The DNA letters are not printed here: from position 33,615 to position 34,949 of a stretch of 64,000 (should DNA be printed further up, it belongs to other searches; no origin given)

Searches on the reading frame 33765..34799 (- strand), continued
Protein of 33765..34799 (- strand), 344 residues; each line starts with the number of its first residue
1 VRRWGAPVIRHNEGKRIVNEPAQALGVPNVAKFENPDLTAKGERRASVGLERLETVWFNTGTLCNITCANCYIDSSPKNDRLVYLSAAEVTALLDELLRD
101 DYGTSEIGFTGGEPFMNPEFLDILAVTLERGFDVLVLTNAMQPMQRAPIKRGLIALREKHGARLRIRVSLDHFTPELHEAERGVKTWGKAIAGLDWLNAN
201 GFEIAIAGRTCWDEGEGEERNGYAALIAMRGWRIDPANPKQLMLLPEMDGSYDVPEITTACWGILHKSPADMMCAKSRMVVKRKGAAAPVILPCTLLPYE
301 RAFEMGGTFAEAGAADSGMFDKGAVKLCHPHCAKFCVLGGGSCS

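Call 38: predict_structure(alignment_id=A1)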
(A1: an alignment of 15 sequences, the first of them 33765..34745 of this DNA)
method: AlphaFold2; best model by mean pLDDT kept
length: 326 residues; sequences in the alignment: 15
mean_pLDDT: 78.1   pTM: 0.80
mean pLDDT of the five models: 78.1, 76.8, 75.3, 73.0, 72.7
residues with pLDDT >= 90: 127; 70-90: 104; 50-70: 54; < 50: 41
segments of 3 or more residues with pLDDT < 50: 1-13, 49-53, 56-59, 231-238, 318-326
pLDDT, mean of each block of 10 residues (from residue 1): 35 57 73 90 60 49 80 97 93 84 97 95 89 97 94 86 83 95 92 70 94 95 75 48 62 80 87 73 79 87 78 49 39
secondary structure, 60 per line:
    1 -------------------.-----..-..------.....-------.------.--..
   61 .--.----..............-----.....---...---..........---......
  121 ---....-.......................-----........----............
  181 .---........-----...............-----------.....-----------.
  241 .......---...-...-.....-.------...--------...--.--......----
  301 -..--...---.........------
elements in order: E37-41 H69-82 E88-92 H102-111 E115-120 H124-127 H129-145 E146-151 H157-164 H169-181 E185-192 H198-212 E224-228 H241-247 E259-263 E272-274 H291-296 E306-308 H312-320

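Call 42: fold_search(model_id=the predicted structure, library=pdb)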
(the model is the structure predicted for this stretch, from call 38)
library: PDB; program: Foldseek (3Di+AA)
matches with E <= 10: 1681; with E <= 0.001: 66
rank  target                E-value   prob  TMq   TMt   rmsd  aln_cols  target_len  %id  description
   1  7vob                  8.2e-09  1.00  0.50  0.50   8.1       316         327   17  The crystal structure of a Radical SAM Enzyme BlsE involved in the Biosynthesis of Blasticidin S (released 2022-05-04)
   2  6efn                  6.7e-08  1.00  0.53  0.46   7.8       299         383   16  Structure of a RiPP maturase, SkfB (released 2018-10-24)
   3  5v1s_A                2.0e-07  1.00  0.52  0.41   7.2       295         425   14  Crystal structure of Streptococcus suis SuiB bound to S-adenosylmethionine (released 2017-08-30)
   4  5v1t_A                2.0e-07  1.00  0.48  0.37   8.5       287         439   14  Crystal structure of Streptococcus suis SuiB bound to precursor peptide SuiA (released 2017-08-30)
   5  2fb2_B                4.8e-07  1.00  0.39  0.39   5.8       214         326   16  Structure of the MoaA Arg17/266/268/Ala triple mutant (released 2006-05-09)
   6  5v1q_B                4.8e-07  1.00  0.44  0.34   8.6       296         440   14  Crystal structure of Streptococcus suis SuiB (released 2017-08-30)
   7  5v1s_B                6.5e-07  1.00  0.49  0.39  15.3       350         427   13  Crystal structure of Streptococcus suis SuiB bound to S-adenosylmethionine (released 2017-08-30)
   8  9dfw_B                7.0e-07  1.00  0.36  0.40   7.5       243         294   15  X-ray crystal structure of an engineered Viperin-like enzyme from T. virens with bound CTP and SAM (released 2025-02-12)
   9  2fb2_A                7.4e-07  1.00  0.38  0.38   6.0       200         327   18  Structure of the MoaA Arg17/266/268/Ala triple mutant (released 2006-05-09)
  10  5v1q_A                7.9e-07  1.00  0.48  0.37   7.4       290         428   14  Crystal structure of Streptococcus suis SuiB (released 2017-08-30)
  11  6q2p_A                8.9e-07  1.00  0.36  0.40   4.6       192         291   21  Crystal structure of mouse viperin bound to cytidine triphosphate and S-adenosylhomocysteine (released 2020-01-22)
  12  9dfn                  9.5e-07  1.00  0.36  0.41   8.1       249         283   18  X-ray crystal structure of the second viperin-like enzyme from Trichoderma virens with bound CTP and SAM (released 2025-02-19)
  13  8hzv_D                1.1e-06  1.00  0.41  0.31  10.8       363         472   14  The crystal structure of a Radical SAM Enzyme DesII (released 2024-07-10)
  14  6c8v                  1.2e-06  1.00  0.39  0.41   7.5       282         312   12  X-ray structure of PqqE from Methylobacterium extorquens (released 2018-02-14)
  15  8hzv_B                1.5e-06  1.00  0.43  0.32   9.0       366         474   14  The crystal structure of a Radical SAM Enzyme DesII (released 2024-07-10)
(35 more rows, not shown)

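Call 47: find_encoding_contigs(protein=P0065, flank=6000, max_places=4)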
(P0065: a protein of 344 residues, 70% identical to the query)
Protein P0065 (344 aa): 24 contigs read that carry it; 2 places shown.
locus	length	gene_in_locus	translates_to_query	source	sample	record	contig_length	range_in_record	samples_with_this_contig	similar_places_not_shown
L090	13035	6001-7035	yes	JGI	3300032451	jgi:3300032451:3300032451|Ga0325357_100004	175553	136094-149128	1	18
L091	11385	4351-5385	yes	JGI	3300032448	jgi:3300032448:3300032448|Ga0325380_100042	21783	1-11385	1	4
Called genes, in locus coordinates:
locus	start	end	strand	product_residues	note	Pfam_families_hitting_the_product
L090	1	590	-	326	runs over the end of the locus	PF00389:2-Hacid_dh, PF02826:2-Hacid_dh_C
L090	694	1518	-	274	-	PF00497:SBP_bac_3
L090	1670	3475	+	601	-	PF00535:Glycos_transf_2, PF13641:Glyco_tranf_2_3, PF13632:Glyco_trans_2_3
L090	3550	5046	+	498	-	PF00370:FGGY_N, PF02782:FGGY_C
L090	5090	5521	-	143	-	PF01475:FUR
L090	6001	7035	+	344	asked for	PF13353:Fer4_12 (weak), PF04055:Radical_SAM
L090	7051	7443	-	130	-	PF01741:MscL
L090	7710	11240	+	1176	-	PF12860:PAS_7, PF00512:HisKA, PF02518:HATPase_c, PF00072:Response_reg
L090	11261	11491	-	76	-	PF03966:Trm112p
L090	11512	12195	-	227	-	PF02190:LON_substr_bdg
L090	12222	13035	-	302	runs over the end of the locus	PF00085:Thioredoxin, PF13905:Thioredoxin_8 (weak), PF14559:TPR_19, PF14561:TPR_20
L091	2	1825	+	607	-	?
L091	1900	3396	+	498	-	PF00370:FGGY_N, PF02782:FGGY_C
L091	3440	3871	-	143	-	PF01475:FUR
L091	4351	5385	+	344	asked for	PF13353:Fer4_12 (weak), PF04055:Radical_SAM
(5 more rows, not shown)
